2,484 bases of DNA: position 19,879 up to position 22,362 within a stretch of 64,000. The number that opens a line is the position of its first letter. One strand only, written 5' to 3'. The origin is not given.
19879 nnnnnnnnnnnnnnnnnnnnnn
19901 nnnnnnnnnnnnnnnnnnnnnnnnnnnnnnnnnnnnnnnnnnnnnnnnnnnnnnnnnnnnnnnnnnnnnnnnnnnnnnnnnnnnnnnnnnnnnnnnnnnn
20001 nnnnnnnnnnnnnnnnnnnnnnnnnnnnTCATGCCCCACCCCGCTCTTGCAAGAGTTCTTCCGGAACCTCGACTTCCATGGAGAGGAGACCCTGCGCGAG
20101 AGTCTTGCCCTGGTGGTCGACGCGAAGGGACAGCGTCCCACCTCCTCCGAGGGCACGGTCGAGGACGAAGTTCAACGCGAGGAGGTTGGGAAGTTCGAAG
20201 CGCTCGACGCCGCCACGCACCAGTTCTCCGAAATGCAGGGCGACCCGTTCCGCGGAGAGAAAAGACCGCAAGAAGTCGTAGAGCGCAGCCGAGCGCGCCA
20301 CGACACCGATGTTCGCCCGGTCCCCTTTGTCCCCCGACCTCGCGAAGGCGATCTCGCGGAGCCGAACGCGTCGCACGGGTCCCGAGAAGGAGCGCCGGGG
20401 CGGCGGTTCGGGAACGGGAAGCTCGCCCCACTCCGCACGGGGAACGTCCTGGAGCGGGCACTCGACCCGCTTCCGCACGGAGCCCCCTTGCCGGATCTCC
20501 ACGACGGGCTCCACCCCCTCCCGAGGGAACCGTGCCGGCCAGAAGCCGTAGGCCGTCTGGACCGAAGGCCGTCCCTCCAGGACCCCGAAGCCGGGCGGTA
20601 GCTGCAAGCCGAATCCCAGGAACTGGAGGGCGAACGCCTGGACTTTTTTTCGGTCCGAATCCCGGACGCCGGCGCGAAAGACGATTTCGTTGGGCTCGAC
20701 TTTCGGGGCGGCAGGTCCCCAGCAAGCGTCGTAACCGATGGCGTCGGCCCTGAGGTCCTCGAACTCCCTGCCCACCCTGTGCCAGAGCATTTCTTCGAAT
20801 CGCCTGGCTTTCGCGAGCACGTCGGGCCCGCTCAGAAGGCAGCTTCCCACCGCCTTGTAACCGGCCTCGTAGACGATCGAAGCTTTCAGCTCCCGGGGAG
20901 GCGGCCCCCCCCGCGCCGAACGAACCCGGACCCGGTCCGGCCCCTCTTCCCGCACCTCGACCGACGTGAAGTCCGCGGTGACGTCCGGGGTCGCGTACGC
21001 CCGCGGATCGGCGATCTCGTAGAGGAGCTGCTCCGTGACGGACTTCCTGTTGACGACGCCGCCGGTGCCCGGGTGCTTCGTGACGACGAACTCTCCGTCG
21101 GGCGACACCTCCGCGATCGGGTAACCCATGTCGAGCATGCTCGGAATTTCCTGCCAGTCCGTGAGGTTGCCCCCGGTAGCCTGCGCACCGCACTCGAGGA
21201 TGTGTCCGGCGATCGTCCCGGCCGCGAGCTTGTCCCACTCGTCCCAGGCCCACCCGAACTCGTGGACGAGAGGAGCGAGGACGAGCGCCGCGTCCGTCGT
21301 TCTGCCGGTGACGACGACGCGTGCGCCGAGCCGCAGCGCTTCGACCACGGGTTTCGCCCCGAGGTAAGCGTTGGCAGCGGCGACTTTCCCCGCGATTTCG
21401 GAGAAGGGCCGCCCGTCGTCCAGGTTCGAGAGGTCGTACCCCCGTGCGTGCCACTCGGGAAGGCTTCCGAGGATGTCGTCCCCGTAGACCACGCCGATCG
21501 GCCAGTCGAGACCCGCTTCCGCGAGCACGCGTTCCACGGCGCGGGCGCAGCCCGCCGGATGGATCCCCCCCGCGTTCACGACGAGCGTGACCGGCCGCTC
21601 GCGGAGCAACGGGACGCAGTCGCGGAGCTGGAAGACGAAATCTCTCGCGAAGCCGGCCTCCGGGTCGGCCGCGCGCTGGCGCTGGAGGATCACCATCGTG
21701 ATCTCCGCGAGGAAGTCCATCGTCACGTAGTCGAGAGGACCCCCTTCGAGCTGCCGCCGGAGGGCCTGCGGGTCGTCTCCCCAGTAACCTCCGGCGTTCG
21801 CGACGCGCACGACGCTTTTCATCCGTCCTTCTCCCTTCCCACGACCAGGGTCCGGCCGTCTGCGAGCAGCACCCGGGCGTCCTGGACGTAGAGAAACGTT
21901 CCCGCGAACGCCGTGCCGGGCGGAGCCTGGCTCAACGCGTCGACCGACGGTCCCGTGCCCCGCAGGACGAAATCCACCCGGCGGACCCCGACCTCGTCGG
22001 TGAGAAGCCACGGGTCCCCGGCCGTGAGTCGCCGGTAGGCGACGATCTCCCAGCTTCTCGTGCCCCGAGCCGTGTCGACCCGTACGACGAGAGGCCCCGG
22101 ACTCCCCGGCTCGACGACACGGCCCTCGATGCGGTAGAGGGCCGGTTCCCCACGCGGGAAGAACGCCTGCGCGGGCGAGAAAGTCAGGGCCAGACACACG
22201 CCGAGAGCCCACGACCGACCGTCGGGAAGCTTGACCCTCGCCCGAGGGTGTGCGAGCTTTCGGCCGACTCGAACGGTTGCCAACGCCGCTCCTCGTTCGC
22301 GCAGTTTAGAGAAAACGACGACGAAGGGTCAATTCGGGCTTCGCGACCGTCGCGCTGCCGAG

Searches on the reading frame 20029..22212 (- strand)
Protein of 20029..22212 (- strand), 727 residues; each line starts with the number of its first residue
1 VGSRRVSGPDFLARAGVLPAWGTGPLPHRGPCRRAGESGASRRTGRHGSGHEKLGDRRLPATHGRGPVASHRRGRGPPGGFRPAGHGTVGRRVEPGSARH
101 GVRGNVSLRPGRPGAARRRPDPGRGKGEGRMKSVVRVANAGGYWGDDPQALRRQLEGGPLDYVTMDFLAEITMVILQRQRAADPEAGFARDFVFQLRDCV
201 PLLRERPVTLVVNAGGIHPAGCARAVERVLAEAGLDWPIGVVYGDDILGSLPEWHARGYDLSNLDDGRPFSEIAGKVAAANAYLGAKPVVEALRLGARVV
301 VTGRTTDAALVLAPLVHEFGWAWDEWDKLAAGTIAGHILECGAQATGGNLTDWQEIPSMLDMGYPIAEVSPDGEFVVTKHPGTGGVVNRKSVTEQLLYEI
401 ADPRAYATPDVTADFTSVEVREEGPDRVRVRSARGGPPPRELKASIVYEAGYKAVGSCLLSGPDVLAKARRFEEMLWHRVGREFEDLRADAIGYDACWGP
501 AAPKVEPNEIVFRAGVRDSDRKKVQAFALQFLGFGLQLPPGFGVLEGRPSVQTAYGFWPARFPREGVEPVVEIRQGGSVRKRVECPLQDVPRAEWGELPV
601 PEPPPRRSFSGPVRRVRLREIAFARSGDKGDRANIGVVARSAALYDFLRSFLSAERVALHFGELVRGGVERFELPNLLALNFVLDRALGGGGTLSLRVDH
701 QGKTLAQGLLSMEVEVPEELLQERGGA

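Call 48: search_protein_families(library=pfam, proteins=[window:20029-22212:-], max_evalue=0.01)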
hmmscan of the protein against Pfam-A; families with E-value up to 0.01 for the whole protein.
window:20029-22212:- (727 aa): 2 families
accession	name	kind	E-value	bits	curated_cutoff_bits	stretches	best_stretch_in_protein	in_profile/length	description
PF07287.17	AtuA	-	7.1e-146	486.8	22.8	1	135-572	1-436/437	Acyclic terpene utilisation family protein AtuA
PF23544.1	AtuA_ferredoxin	-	1.6e-27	96.5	27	1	616-715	1-113/113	AtuA ferredoxin-like domain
